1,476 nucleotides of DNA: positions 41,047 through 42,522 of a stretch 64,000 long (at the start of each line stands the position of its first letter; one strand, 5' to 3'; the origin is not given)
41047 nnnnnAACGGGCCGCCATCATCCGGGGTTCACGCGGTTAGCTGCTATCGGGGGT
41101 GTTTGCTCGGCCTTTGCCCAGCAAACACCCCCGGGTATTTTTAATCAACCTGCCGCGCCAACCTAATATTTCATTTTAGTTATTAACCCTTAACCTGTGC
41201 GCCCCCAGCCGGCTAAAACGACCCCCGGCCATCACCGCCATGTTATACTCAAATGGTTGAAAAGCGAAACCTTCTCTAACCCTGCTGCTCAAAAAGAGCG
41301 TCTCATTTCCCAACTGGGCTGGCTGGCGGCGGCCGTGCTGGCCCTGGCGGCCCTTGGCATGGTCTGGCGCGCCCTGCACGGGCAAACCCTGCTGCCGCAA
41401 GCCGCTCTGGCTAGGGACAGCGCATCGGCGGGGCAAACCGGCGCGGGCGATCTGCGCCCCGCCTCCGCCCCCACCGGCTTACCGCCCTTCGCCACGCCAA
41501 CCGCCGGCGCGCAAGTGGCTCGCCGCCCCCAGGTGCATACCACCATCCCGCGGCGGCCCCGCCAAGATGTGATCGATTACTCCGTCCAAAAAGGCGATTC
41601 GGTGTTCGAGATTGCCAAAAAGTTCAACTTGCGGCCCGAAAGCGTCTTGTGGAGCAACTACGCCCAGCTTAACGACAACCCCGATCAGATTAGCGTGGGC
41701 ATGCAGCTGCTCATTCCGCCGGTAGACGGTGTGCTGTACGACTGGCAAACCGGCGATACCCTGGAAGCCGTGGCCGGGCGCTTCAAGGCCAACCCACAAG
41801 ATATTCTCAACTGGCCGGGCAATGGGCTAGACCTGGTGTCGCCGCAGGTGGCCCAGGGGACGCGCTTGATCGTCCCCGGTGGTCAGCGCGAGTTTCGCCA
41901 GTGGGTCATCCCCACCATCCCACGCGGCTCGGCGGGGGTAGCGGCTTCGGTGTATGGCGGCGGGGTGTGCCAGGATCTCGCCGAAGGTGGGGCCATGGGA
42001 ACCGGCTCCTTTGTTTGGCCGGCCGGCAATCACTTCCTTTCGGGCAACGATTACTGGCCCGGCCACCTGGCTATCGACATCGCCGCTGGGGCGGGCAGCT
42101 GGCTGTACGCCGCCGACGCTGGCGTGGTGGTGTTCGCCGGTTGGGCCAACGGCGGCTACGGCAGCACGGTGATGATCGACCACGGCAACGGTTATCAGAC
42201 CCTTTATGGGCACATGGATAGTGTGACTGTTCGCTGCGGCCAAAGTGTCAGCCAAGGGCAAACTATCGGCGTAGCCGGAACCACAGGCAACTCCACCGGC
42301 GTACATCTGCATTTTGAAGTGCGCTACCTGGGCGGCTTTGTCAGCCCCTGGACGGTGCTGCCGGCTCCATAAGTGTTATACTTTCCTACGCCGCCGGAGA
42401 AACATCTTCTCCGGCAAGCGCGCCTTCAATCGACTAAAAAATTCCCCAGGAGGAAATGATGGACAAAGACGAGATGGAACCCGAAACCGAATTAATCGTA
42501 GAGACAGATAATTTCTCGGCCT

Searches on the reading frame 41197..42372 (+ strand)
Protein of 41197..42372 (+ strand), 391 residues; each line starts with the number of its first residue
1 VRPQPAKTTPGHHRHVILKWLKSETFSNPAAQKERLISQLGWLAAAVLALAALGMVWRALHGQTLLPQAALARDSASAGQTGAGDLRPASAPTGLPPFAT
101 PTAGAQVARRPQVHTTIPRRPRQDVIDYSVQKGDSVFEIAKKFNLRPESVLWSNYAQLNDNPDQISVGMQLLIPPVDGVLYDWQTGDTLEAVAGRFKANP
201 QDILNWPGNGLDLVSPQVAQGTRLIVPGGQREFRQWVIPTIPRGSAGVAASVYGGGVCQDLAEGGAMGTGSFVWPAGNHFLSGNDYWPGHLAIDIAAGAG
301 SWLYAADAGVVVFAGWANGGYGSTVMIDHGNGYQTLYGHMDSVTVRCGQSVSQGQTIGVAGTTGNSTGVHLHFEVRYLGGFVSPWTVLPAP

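Call 6: search_protein_families(library=pfam, proteins=[window:41197-42372:+])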
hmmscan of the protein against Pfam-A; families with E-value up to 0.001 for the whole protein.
window:41197-42372:+ (391 aa): 4 families
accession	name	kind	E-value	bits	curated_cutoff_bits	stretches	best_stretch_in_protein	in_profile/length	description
PF01551.29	Peptidase_M23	-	2.3e-31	108.3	28.7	1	290-383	3-95/96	Peptidase family M23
PF01476.26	LysM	-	1.6e-10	41.2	20.9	1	128-174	1-43/43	LysM domain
PF23473.1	LysM3_LYK4_5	-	3.5e-07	30.6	29.3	0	128-155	5-32/48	LYK4/5 LysM3 domain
PF23462.1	LysM3_NFP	-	2.8e-06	28.2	28.1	0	181-205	5-29/48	NFP LysM3 domain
